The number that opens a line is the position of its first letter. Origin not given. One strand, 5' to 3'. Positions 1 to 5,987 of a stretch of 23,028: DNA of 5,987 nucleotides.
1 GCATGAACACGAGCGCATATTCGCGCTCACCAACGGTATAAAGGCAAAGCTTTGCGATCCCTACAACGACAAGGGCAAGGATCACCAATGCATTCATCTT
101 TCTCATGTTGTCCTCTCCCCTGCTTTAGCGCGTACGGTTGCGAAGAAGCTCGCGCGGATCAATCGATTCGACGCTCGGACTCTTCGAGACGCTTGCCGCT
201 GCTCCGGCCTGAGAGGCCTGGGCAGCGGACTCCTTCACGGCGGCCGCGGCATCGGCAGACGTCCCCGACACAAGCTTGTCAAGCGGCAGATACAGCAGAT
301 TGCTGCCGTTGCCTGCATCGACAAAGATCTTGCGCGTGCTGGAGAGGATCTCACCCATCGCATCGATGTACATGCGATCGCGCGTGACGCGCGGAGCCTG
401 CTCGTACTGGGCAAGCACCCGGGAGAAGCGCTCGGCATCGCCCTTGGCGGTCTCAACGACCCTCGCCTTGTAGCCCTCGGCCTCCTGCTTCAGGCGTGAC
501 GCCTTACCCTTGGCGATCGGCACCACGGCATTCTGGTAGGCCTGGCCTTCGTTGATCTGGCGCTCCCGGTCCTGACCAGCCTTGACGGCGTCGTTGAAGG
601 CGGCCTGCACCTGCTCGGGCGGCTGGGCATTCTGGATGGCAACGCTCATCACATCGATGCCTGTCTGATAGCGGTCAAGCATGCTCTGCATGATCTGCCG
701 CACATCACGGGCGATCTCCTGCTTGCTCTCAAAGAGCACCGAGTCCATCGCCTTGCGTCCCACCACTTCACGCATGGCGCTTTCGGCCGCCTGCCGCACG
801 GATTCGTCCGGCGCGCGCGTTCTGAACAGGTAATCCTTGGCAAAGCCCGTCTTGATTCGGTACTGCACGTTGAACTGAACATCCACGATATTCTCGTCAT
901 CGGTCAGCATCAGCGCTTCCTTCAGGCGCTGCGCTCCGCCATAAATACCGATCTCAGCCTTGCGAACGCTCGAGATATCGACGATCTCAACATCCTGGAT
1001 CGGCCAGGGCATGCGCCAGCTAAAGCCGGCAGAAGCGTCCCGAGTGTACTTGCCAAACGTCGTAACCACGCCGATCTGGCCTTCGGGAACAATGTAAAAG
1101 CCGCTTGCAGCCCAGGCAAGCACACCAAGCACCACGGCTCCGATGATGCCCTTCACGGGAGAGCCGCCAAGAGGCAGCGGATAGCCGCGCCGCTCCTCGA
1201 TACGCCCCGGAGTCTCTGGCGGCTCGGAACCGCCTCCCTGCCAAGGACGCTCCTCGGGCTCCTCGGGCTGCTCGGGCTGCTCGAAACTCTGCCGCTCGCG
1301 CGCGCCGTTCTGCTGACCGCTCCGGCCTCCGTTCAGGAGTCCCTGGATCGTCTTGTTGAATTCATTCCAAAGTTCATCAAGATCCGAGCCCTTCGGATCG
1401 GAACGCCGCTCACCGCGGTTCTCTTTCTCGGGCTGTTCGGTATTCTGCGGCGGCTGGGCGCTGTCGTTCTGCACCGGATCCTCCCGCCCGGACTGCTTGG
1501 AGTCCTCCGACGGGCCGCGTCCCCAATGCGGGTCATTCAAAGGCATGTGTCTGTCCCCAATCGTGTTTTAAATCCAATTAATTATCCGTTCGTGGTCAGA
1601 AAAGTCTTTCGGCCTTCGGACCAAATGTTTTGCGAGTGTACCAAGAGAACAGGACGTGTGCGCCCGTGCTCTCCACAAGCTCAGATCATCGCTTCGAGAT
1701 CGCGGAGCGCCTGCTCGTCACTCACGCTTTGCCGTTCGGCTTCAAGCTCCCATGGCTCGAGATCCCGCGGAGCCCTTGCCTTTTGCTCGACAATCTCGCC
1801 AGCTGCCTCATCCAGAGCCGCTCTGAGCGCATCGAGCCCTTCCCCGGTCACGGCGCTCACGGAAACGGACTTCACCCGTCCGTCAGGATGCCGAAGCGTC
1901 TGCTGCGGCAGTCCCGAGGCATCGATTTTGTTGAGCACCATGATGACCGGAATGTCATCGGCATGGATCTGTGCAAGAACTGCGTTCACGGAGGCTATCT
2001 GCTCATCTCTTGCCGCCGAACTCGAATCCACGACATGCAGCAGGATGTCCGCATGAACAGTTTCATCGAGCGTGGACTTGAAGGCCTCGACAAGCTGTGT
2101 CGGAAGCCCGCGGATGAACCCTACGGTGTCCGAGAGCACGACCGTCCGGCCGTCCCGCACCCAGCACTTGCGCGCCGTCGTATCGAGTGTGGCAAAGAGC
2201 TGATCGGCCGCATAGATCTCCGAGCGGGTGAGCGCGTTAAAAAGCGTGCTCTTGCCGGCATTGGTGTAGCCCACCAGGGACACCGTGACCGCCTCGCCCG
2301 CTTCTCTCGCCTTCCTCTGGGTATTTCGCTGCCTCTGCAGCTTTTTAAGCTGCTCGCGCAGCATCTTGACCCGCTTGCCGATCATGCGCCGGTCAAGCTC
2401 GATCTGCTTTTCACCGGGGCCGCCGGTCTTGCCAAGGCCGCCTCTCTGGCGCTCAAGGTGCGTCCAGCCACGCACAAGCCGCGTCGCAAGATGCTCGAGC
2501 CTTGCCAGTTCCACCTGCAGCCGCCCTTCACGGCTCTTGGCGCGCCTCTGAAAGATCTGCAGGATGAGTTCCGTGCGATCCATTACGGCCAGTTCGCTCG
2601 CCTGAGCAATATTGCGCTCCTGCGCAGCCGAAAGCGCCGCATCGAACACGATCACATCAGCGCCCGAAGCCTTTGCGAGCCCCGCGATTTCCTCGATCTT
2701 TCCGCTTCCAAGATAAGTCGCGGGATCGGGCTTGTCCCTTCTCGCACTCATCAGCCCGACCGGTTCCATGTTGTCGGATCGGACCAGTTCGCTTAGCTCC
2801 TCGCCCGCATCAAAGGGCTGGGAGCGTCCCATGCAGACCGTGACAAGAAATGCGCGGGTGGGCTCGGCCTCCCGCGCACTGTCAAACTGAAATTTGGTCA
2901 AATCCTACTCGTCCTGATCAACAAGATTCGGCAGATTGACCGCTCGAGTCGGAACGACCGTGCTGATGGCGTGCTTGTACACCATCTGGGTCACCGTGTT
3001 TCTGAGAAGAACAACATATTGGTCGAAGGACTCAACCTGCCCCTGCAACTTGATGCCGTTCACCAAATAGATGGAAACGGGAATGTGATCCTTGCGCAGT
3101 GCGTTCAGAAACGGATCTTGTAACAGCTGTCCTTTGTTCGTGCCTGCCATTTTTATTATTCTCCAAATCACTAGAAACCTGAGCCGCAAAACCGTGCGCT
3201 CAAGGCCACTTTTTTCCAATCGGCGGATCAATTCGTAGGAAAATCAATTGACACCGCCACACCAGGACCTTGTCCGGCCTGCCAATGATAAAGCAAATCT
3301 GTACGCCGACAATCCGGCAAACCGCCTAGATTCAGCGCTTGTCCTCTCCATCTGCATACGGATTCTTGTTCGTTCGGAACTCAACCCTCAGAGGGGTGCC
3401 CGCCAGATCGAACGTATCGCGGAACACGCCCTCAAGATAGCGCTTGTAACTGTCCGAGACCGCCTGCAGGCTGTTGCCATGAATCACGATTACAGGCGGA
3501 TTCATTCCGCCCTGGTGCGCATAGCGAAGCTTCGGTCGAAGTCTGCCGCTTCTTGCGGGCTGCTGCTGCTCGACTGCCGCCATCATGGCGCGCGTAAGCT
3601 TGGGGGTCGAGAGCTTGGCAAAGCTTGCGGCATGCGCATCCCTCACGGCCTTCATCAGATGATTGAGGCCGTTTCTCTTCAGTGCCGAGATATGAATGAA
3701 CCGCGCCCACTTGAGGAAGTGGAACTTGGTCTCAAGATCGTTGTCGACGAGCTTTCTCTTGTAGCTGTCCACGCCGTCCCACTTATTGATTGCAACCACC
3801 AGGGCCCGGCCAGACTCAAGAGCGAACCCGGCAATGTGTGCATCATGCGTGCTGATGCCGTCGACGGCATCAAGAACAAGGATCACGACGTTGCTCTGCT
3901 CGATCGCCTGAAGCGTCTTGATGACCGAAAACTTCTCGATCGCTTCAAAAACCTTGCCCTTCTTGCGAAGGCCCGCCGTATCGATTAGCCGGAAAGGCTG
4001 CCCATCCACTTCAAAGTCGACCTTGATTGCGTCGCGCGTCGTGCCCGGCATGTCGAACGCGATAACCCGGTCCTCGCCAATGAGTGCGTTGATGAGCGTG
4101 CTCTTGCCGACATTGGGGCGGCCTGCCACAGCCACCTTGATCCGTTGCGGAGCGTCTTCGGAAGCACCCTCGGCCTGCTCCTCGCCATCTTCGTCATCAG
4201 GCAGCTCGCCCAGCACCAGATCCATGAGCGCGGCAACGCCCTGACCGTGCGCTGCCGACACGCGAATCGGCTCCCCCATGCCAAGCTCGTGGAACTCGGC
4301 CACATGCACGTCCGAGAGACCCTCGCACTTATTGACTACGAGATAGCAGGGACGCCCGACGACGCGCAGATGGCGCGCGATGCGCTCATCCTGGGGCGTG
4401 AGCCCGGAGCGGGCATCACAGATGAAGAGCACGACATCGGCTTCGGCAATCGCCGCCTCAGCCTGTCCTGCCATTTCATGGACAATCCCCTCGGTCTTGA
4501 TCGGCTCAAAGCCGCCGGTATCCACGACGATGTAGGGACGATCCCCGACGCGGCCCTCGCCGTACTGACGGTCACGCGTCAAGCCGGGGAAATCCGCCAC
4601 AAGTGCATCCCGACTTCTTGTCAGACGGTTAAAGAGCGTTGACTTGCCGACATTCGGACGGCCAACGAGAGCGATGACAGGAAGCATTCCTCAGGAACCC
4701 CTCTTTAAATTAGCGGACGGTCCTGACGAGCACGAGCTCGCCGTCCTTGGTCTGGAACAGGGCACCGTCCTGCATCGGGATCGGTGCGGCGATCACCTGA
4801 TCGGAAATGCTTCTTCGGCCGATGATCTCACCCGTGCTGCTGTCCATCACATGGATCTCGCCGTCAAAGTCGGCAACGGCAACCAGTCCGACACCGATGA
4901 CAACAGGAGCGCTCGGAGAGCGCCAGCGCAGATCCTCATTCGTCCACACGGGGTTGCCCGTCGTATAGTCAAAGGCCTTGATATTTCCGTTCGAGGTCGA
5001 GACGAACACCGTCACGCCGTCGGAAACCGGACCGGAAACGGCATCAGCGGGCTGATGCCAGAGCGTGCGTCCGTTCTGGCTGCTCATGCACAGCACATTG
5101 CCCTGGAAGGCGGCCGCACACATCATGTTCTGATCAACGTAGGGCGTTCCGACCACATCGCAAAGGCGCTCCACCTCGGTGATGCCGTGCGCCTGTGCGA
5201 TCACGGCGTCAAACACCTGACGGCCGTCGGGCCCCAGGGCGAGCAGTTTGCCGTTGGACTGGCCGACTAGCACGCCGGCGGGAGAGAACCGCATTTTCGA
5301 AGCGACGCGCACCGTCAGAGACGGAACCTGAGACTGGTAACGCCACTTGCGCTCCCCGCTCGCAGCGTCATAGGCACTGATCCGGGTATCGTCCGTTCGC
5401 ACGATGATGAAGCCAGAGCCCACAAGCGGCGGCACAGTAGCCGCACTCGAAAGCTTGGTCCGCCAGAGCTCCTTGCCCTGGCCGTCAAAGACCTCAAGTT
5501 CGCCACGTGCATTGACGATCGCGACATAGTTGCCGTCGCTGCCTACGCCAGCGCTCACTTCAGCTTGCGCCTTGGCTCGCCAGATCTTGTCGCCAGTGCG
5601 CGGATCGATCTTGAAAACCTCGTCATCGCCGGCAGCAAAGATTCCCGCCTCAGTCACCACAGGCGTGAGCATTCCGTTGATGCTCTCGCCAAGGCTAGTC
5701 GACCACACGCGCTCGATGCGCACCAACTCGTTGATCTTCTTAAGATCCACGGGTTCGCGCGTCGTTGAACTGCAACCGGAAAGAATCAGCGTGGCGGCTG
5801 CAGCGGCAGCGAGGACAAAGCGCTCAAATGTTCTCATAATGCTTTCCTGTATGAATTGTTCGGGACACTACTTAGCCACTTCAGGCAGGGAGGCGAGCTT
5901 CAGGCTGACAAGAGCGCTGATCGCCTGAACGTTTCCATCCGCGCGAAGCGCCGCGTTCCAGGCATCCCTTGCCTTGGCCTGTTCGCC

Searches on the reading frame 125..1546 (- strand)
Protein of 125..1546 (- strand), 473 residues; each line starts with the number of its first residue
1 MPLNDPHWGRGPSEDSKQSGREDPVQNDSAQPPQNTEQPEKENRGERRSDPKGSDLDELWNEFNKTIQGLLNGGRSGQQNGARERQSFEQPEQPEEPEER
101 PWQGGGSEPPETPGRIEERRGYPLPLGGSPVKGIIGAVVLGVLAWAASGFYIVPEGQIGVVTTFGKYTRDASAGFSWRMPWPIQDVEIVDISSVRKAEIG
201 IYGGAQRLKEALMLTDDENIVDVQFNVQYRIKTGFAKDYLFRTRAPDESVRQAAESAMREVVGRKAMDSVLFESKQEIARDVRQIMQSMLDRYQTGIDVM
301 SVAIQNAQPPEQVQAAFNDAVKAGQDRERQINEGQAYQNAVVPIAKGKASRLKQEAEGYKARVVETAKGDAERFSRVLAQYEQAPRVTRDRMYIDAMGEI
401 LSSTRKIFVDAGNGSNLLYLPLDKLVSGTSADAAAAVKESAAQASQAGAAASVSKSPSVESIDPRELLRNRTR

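Call 70: search_protein_families(library=pfam, proteins=[window:125-1546:-], max_evalue=0.00001)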
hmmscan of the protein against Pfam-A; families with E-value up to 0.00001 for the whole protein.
window:125-1546:- (473 aa): 1 family
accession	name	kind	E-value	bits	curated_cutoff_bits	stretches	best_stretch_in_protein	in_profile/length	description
PF01145.31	Band_7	-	1.9e-25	90.4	23.6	1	152-336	2-174/176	SPFH domain / Band 7 family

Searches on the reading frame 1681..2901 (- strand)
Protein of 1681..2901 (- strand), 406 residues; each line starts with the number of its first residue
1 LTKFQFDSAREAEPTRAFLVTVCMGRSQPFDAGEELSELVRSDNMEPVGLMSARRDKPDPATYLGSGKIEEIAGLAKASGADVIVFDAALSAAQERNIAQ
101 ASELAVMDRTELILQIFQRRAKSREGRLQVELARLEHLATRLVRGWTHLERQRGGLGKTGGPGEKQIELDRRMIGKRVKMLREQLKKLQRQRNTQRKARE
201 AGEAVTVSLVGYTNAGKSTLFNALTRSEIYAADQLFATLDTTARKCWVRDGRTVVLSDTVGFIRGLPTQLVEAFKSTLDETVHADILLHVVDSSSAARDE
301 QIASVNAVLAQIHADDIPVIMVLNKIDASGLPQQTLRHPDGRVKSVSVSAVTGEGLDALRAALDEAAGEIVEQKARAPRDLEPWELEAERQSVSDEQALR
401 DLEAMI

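Call 70: search_protein_families(library=pfam, proteins=[window:1681-2901:-], max_evalue=0.00001)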
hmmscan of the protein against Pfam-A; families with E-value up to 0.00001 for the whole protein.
window:1681-2901:- (406 aa): 5 families
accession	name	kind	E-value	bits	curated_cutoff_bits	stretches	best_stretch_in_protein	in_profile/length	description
PF13167.11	GTP-bdg_N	-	2.2e-27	95.9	25.4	1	34-117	5-88/89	GTP-binding GTPase N-terminal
PF16360.10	GTP-bdg_M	-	3.2e-27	95.3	29.5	1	120-199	1-79/79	GTP-binding GTPase Middle Region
PF01926.29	MMR_HSR1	-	6.1e-22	78.3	21.9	1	207-325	2-113/113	50S ribosome-binding GTPase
PF02421.24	FeoB_N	-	1.3e-08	35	27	1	206-330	2-119/156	Ferrous iron transport protein B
PF03193.22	RsgA_GTPase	-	4.4e-07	30.3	30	0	283-365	20-106/174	RsgA GTPase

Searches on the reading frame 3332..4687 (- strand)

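Call 70: search_protein_families(library=pfam, proteins=[window:3332-4687:-], max_evalue=0.00001)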
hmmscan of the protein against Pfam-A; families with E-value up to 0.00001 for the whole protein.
window:3332-4687:- (451 aa): 7 families
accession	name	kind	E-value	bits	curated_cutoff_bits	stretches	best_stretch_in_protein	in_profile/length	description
PF01926.29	MMR_HSR1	-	5.1e-58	194.5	21.9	2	5-120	2-113/113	50S ribosome-binding GTPase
PF02421.24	FeoB_N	-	3.7e-28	98.4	27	2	184-347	2-155/156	Ferrous iron transport protein B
PF14714.11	KH_dom-like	-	3e-25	88.8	27.3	1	358-438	1-81/81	KH-domain-like of EngA bacterial GTPase enzymes, C-terminal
PF00009.33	GTP_EFTU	-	7.3e-22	78.3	26.5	1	185-350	6-184/188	Elongation factor Tu GTP binding domain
PF00350.29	Dynamin_N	-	5.3e-11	43.3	27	0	185-224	1-39/168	Dynamin family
PF04548.22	AIG1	-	3.7e-07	30.1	27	0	185-283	3-101/212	AIG1 family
PF03193.22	RsgA_GTPase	-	5.6e-07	30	30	0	185-207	109-131/174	RsgA GTPase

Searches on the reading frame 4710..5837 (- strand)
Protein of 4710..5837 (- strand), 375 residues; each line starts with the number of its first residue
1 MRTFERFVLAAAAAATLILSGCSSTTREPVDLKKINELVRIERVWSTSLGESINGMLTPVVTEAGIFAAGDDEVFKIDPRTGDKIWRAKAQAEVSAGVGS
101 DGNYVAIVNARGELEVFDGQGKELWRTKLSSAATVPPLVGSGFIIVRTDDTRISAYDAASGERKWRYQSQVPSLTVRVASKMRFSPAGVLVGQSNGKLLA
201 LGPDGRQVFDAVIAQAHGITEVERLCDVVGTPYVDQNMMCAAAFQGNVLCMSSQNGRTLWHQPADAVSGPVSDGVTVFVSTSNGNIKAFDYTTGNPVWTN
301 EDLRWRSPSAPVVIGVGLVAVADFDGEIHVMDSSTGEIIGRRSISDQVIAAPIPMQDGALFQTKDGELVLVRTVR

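Call 70: search_protein_families(library=pfam, proteins=[window:4710-5837:-], max_evalue=0.00001)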
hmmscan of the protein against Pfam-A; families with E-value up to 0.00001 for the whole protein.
window:4710-5837:- (375 aa): 4 families
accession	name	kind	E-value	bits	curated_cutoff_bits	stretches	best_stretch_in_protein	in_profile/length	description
PF13360.13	PQQ_2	-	6.3e-59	199.9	27.6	2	71-300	2-233/233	Outer membrane protein assembly factor BamB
PF13570.13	Beta-prop_ACSF4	-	3e-21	76.6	133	2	43-211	41-210/329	Beta-alanine-activating enzyme, beta-propeller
PF01011.28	PQQ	-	2.6e-12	46.7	26.7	0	130-172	46-88/595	Glucose/ethanol/alcohol dehydrogenase, beta-propeller domain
PF12894.13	ANAPC4_WD40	-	7e-06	26.6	22.9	0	318-347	52-81/91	Anaphase-promoting complex subunit 4 WD40 domain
